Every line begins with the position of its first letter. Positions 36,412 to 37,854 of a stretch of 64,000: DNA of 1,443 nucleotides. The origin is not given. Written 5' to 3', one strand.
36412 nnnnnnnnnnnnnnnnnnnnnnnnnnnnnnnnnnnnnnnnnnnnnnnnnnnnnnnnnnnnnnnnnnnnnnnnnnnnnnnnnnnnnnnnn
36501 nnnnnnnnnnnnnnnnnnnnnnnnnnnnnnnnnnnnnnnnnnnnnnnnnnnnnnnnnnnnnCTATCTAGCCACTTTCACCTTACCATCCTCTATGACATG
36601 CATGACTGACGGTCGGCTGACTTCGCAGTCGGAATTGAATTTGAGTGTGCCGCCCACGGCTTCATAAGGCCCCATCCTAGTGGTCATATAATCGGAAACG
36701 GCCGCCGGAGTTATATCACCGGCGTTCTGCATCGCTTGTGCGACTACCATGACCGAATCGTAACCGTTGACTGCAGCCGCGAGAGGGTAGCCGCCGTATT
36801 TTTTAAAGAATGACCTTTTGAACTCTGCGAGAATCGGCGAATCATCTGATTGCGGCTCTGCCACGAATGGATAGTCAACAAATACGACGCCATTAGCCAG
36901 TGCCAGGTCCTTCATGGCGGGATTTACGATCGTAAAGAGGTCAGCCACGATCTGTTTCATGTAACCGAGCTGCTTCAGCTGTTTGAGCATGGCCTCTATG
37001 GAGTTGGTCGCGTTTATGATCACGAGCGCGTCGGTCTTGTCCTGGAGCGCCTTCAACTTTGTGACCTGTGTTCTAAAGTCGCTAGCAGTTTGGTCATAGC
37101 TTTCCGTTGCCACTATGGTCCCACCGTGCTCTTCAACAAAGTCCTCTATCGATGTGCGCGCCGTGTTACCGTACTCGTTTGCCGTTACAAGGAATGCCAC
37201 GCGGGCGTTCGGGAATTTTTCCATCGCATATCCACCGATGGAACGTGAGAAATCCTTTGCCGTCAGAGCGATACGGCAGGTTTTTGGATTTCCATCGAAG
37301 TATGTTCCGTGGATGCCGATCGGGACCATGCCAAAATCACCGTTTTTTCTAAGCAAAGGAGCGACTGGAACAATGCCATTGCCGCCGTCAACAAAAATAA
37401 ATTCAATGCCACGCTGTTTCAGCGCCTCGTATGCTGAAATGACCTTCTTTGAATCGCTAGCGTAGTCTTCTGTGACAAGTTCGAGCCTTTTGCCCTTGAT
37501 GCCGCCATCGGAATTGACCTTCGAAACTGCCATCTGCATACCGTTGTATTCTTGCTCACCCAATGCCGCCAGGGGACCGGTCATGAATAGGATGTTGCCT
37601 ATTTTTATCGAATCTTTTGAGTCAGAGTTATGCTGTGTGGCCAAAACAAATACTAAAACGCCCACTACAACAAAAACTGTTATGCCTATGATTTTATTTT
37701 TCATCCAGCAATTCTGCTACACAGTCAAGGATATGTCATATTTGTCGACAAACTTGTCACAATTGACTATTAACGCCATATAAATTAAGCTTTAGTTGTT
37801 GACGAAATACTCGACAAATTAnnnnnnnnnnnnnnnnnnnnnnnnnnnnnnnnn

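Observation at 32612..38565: Triplicated divergent TrmB-regulator / PBP1 substrate-binding-protein modules with no ABC permease or ATPase genes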

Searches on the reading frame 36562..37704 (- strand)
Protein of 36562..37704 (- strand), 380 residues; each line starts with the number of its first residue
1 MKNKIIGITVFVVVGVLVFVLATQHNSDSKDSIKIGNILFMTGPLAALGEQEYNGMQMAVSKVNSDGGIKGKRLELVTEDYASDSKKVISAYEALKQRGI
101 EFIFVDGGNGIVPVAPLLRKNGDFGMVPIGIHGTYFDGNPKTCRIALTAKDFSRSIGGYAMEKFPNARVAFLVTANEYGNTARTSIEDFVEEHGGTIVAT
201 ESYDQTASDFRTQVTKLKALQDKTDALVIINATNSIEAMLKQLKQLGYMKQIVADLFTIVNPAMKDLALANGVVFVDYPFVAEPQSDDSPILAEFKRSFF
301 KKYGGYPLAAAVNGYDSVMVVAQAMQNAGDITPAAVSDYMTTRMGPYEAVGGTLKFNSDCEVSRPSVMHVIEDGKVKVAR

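Call 3: search_protein_families(library=pfam, proteins=[window:36562-37704:-], max_evalue=0.01)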
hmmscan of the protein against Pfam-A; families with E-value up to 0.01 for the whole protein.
window:36562-37704:- (380 aa): 4 families
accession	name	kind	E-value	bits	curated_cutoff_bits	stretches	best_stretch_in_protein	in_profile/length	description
PF13458.12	Peripla_BP_6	-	3e-53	182.1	31.7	1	32-359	1-326/343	Periplasmic binding protein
PF01094.35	ANF_receptor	-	8e-18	65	25.4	1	162-359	115-337/353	Receptor family ligand binding region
PF13433.12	Peripla_BP_5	-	1.2e-16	61.3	27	2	33-104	1-73/363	Periplasmic binding protein domain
PF13407.12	Peripla_BP_4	-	0.0039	17.2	35.1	0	173-245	7-78/258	Periplasmic binding protein domain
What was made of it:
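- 36562..37704 (-): S3: anchored HAAT-family SBP, 380 aa, divergent pocket, C143/C360 pair; this cassette is inverted relative to its orthologs. PF13458 E 3e-53 (call 3).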

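Call 4: search_protein_families(library=ncbifam, proteins=[window:36562-37704:-], max_evalue=0.01)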
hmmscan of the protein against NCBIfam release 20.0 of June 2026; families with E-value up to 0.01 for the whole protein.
window:36562-37704:- (380 aa): 4 families
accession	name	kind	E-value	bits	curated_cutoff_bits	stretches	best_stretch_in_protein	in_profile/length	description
NF011933.0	PRK15404.1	subfamily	4.5e-22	78.6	477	1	19-360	14-348/370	high-affinity branched-chain amino acid ABC transporter substrate-binding protein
TIGR03407.1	urea_ABC_UrtA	exception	4.5e-14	52.1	492.75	1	33-377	1-346/361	urea ABC transporter substrate-binding protein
TIGR03669.1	urea_ABC_arch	equivalog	1.6e-10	40.5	494.8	1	34-356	2-320/375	urea ABC transporter substrate-binding protein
NF002872.1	PRK03202.1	subfamily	0.0007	18.7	253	0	71-128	64-121/323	ATP-dependent 6-phosphofructokinase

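Call 13: find_homologous_proteins(query=window:36562-37704:-)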
Query window:36562-37704:- (380 aa): 19 proteins with E <= 0.001 among 4904 candidates.
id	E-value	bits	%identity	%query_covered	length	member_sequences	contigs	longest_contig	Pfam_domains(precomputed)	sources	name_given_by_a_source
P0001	7.8e-221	750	100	89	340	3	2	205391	PF01094.35,PF13433.13,PF13458.13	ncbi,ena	-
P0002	1.1e-156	539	63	99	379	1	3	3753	PF01094.35,PF13433.13,PF13458.13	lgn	-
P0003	6.8e-132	458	58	93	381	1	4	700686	PF01094.35,PF13433.13,PF13458.13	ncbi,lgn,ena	-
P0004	2.2e-129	450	52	100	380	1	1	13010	PF01094.35,PF13433.13,PF13458.13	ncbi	-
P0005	2.2e-129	450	56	92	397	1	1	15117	PF01094.35,PF13433.13,PF13458.13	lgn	-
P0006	4.3e-126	439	52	98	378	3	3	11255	PF01094.35,PF13433.13,PF13458.13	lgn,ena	-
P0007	6.1e-126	438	52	100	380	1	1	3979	PF01094.35,PF13433.13,PF13458.13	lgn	-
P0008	2.3e-119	417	49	100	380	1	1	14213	PF01094.35,PF13433.13,PF13458.13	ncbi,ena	-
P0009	1.1e-96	342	46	91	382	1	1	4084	PF01094.35,PF13433.13,PF13458.13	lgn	-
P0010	5.7e-77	277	41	93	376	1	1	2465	PF01094.35,PF13433.13,PF13458.13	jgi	jgi:branched-chain amino acid transport system substrate-binding protein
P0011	1.1e-74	270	40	91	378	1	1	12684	PF01094.35,PF13433.13,PF13458.13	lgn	-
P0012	1.7e-70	256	37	97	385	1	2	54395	PF01094.35,PF13433.13,PF13458.13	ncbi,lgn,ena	-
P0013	4.2e-18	84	22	97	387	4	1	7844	PF01094.35,PF13433.13,PF13458.13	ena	-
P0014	4.0e-17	81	28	80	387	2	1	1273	PF01094.35,PF13433.13,PF13458.13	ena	-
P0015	1.7e-15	75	25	97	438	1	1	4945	PF01094.35,PF13433.13,PF13458.13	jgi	jgi:branched-chain amino acid transport system substrate-binding protein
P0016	2.1e-15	75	27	79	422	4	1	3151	PF01094.35,PF13433.13,PF13458.13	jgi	-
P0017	1.7e-13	69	28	84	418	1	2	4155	PF01094.35,PF13433.13,PF13458.13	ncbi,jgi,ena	jgi:branched-chain amino acid transport system substrate-binding protein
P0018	2.3e-9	55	25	89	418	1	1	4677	PF01094.35,PF13433.13,PF13458.13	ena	-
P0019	2.1e-7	49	24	91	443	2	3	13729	PF01094.35,PF13433.13,PF13458.13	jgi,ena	-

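Call 14: find_encoding_contigs(protein=P0001, flank=10000, max_places=4)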
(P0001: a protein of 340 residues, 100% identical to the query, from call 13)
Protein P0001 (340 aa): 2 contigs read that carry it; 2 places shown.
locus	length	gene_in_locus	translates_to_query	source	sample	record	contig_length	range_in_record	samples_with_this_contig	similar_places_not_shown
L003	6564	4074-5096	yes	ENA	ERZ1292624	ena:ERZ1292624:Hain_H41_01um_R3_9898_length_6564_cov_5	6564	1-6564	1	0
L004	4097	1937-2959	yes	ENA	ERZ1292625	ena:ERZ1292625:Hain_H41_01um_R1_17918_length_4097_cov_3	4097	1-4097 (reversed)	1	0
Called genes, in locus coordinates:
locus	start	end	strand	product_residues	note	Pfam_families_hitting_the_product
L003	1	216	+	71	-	?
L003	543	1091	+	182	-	-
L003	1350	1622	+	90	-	PF00216:Bac_DNA_binding, PF18291:HU-HIG (weak)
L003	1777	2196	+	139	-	PF00571:CBS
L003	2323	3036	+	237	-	-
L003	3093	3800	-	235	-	PF01978:TrmB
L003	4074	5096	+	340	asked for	PF13433:Peripla_BP_5 (weak), PF13458:Peripla_BP_6, PF13433:Peripla_BP_5 (weak), PF01094:ANF_receptor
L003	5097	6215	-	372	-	PF13433:Peripla_BP_5, PF13458:Peripla_BP_6, PF01094:ANF_receptor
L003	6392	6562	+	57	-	?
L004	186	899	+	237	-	-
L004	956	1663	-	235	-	PF01978:TrmB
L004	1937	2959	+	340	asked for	PF13433:Peripla_BP_5 (weak), PF13458:Peripla_BP_6, PF13433:Peripla_BP_5 (weak), PF01094:ANF_receptor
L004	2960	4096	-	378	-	?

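Call 15: find_encoding_contigs(protein=P0003, flank=10000, max_places=4)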
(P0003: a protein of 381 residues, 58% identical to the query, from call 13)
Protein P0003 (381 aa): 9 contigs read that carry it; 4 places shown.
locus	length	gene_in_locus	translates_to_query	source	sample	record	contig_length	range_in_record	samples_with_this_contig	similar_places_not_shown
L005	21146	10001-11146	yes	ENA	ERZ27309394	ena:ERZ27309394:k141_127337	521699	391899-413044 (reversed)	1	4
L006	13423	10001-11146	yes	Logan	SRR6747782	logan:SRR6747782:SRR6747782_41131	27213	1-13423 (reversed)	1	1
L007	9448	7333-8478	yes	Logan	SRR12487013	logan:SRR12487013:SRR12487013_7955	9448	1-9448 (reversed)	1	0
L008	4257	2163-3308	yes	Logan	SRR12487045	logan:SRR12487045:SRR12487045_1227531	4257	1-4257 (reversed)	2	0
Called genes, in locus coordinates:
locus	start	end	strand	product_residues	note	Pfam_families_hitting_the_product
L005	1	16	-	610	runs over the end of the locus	-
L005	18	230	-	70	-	-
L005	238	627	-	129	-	-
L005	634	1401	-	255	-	PF03602:Cons_hypoth95 (faint), PF01555:N6_N4_Mtase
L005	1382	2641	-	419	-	PF02195:ParB_N, PF01555:N6_N4_Mtase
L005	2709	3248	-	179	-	PF06114:Peptidase_M78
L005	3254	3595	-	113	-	PF01381:HTH_3, PF12844:HTH_19, PF13560:HTH_31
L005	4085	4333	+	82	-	-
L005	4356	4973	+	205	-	-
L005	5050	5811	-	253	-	PF01978:TrmB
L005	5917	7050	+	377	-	PF13433:Peripla_BP_5 (faint), PF13458:Peripla_BP_6, PF01094:ANF_receptor (faint)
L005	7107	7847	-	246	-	PF01978:TrmB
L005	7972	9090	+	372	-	PF13433:Peripla_BP_5, PF13458:Peripla_BP_6, PF01094:ANF_receptor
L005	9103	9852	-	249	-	PF01978:TrmB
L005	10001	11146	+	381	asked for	PF13433:Peripla_BP_5 (weak), PF13458:Peripla_BP_6, PF01094:ANF_receptor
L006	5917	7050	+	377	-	PF13433:Peripla_BP_5 (faint), PF13458:Peripla_BP_6, PF01094:ANF_receptor (faint)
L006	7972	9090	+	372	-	PF13433:Peripla_BP_5, PF13458:Peripla_BP_6, PF01094:ANF_receptor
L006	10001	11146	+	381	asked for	PF13433:Peripla_BP_5 (weak), PF13458:Peripla_BP_6, PF01094:ANF_receptor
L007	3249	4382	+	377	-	PF13433:Peripla_BP_5 (faint), PF13458:Peripla_BP_6, PF01094:ANF_receptor (faint)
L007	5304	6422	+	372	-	PF13433:Peripla_BP_5, PF13458:Peripla_BP_6, PF01094:ANF_receptor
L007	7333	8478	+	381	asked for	PF13433:Peripla_BP_5 (weak), PF13458:Peripla_BP_6, PF01094:ANF_receptor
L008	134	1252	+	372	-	PF13433:Peripla_BP_5, PF13458:Peripla_BP_6, PF01094:ANF_receptor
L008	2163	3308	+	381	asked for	PF13433:Peripla_BP_5 (weak), PF13458:Peripla_BP_6, PF01094:ANF_receptor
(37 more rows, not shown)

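Call 17: find_related_loci(query=window:36562-37704:-, collection=genome_contigs, flank=10000)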
Query window:36562-37704:- (380 aa) in genome_contigs; peptide patterns used: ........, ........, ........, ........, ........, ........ (x = any residue, [..] = any of these).
47 stretches matched a pattern, but none encodes a relative of the query by tblastn (E <= 1e-3).
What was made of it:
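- Tried and rejected: The first genome_contigs scan with S3 alone found nothing (call 17).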

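Call 19: find_related_loci(query=A1, collection=genome_contigs, flank=10000)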
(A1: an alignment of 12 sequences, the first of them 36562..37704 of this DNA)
Query A1 (380 aa) in genome_contigs; peptide patterns used: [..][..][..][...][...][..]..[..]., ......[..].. (x = any residue, [..] = any of these).
32 stretches matched a pattern; 12 encode a relative of the query (tblastn E <= 1e-3); 12 distinct loci.
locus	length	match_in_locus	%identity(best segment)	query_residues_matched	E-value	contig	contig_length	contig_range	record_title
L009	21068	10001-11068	58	26-380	5e-138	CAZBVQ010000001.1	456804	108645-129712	MAG TPA_asm: uncultured Candidatus Saccharibacteria bacterium isolate SRP133034_co1_10 genome assembly, contig: NODE_1_l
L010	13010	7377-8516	52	1-380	6e-135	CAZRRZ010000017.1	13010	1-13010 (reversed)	MAG TPA_asm: uncultured Candidatus Saccharibacteria bacterium isolate SRP286056_co2_115 genome assembly, contig: NODE_78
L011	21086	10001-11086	42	19-380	5e-96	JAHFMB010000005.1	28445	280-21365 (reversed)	MAG: Candidatus Taylorbacteria bacterium isolate nzgw447 NODE_2194_length_28446_cov_3.194528, whole genome shotgun seque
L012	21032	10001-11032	43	31-374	5e-96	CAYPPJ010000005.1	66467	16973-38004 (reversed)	MAG TPA_asm: uncultured Candidatus Saccharibacteria bacterium isolate SRP278252_co2_123 genome assembly, contig: NODE_66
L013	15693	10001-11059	38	23-376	2e-81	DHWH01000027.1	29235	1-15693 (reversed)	MAG TPA_asm: Patescibacteria group bacterium UBA5187 UBA5187_contig_1630, whole genome shotgun sequence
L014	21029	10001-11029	41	30-374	5e-79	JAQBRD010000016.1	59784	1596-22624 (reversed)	MAG: Candidatus Taylorbacteria bacterium isolate RYN_390 scaffold_1996247, whole genome shotgun sequence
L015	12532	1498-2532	38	30-375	1e-76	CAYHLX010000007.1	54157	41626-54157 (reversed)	MAG TPA_asm: uncultured Candidatus Saccharibacteria bacterium isolate ERP119705_co13_651 genome assembly, contig: NODE_6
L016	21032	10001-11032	38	32-376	4e-74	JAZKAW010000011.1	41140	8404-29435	MAG: Patescibacteria group bacterium isolate ADI_H3L2_1_122_18_3-bin049_1 ADIH3L21_B049_1_000000000011, whole genome sho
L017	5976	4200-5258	38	23-376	2e-74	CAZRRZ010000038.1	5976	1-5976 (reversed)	MAG TPA_asm: uncultured Candidatus Saccharibacteria bacterium isolate SRP286056_co2_115 genome assembly, contig: NODE_22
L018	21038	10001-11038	38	27-376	2e-67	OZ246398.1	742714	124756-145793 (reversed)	MAG: uncultured Candidatus Saccharibacteria bacterium isolate SRP292972_co1_38 genome assembly, chromosome: 1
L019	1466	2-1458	37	33-376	3e-47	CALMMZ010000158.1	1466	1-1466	MAG TPA_asm: uncultured bacterium isolate SRR5676435_bin.113_CONCOCT_v1.1_MAG genome assembly, contig: ERZ724544.53162,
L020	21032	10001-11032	41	32-376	4e-80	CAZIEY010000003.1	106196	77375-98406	MAG TPA_asm: uncultured Candidatus Saccharibacteria bacterium isolate SRP296810_co1_80 genome assembly, contig: NODE_162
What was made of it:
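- All S3 relatives are Patescibacteria: call 19.
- Tried and rejected: It worked only with the ortholog alignment (call 19).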

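Call 22: search_protein_families(library=pfam, proteins=[L018:57-497:+, L018:500-1366:+, L018:1424-2257:+, L018:2545-3291:+, L018:3281-4009:+, L012:11492-12229:+, L012:12230-13207:+, L020:11521-12246:+, L014:13914-14654:+, L020:12254-13396:+], max_evalue=0.001)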
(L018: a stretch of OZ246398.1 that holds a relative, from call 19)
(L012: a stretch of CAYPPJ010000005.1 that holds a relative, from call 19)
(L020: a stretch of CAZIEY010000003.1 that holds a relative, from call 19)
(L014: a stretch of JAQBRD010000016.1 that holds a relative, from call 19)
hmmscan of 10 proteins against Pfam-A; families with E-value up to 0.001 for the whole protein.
L018:57-497:+ (146 aa): 1 family
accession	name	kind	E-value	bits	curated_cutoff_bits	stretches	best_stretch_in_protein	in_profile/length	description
PF02653.21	BPD_transp_2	-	2.8e-29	102.5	26.8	1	7-136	136-269/269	Branched-chain amino acid transport system / permease component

L018:500-1366:+ (288 aa): 1 family
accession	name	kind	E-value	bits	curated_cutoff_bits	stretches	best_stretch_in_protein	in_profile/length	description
PF02653.21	BPD_transp_2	-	2e-46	158.8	26.8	1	6-274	4-268/269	Branched-chain amino acid transport system / permease component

L018:1424-2257:+ (277 aa): 0 families

L018:2545-3291:+ (248 aa): 6 families
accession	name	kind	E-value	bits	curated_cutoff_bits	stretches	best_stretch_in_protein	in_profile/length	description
PF00005.33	ABC_tran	-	1.4e-24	87.7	25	1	18-159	1-125/137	ABC transporter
PF13304.12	AAA_21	-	1e-09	39.3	27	1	30-53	1-24/304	AAA domain, putative AbiEii toxin, Type IV TA system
PF13175.12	AAA_15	-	9.9e-09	35.7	32.1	1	27-138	23-120/374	AAA ATPase domain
PF13476.12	AAA_23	-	6.4e-06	27.4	27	1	15-56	10-47/201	AAA domain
PF02463.25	SMC_N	-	2.8e-05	24.1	40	1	20-214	17-205/220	RecF/RecN/SMC N terminal domain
PF13555.12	AAA_29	-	0.0009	19.4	27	0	20-45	14-39/61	P-loop containing region of AAA domain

L018:3281-4009:+ (242 aa): 6 families
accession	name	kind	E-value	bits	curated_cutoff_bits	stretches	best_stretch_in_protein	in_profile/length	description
PF00005.33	ABC_tran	-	7.7e-35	120.9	25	1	26-170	1-136/137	ABC transporter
PF13304.12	AAA_21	-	1.3e-11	45.6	27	2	39-61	2-30/304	AAA domain, putative AbiEii toxin, Type IV TA system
PF02463.25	SMC_N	-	2.2e-07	31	40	0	36-57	24-46/220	RecF/RecN/SMC N terminal domain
PF13555.12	AAA_29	-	6e-05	23.2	27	1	27-64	13-50/61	P-loop containing region of AAA domain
PF13476.12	AAA_23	-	0.00034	21.8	27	1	27-57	11-40/201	AAA domain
PF13191.12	AAA_16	-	0.00054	20.9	32.6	1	35-127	23-103/167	AAA ATPase domain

L012:11492-12229:+ (245 aa): 5 families
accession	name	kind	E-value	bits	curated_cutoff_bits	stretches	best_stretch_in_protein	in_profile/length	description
PF00005.33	ABC_tran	-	1.2e-35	123.5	25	1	29-171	3-136/137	ABC transporter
PF13304.12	AAA_21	-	2e-10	41.6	27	1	40-75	2-51/304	AAA domain, putative AbiEii toxin, Type IV TA system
PF02463.25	SMC_N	-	6.5e-07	29.4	40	1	23-60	9-48/220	RecF/RecN/SMC N terminal domain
PF13555.12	AAA_29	-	7.9e-05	22.8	27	1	29-57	14-42/61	P-loop containing region of AAA domain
PF13476.12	AAA_23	-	0.00037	21.6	27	1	39-58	21-40/201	AAA domain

L012:12230-13207:+ (325 aa): 0 families

L020:11521-12246:+ (241 aa): 6 families
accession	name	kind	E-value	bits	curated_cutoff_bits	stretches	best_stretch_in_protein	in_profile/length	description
PF00005.33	ABC_tran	-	2.5e-33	116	25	1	23-167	1-136/137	ABC transporter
PF13304.12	AAA_21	-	2.4e-11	44.7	27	2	135-182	233-283/304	AAA domain, putative AbiEii toxin, Type IV TA system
PF02463.25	SMC_N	-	2.2e-05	24.4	40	0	20-56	10-48/220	RecF/RecN/SMC N terminal domain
PF13555.12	AAA_29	-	0.0003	20.9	27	1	23-50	12-39/61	P-loop containing region of AAA domain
PF13175.12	AAA_15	-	0.00042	20.5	32.1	0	26-53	17-43/374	AAA ATPase domain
PF13476.12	AAA_23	-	0.00043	21.4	27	0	14-53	1-39/201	AAA domain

L014:13914-14654:+ (246 aa): 5 families
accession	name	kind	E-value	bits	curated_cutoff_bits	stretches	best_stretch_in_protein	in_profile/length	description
PF00005.33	ABC_tran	-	1e-35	123.8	25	1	28-172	1-136/137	ABC transporter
PF13304.12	AAA_21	-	9.4e-12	46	27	2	41-78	2-53/304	AAA domain, putative AbiEii toxin, Type IV TA system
PF02463.25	SMC_N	-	9.7e-07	28.9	40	1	24-61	9-48/220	RecF/RecN/SMC N terminal domain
PF13555.12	AAA_29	-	3e-05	24.1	27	1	28-58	12-42/61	P-loop containing region of AAA domain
PF13476.12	AAA_23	-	0.00021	22.4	27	1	39-59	20-40/201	AAA domain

L020:12254-13396:+ (380 aa): 1 family
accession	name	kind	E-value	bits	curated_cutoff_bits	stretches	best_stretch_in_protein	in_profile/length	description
PF07907.16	YibE_F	-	1.7e-69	234.5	27.2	1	119-358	1-240/241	YibE/F-like protein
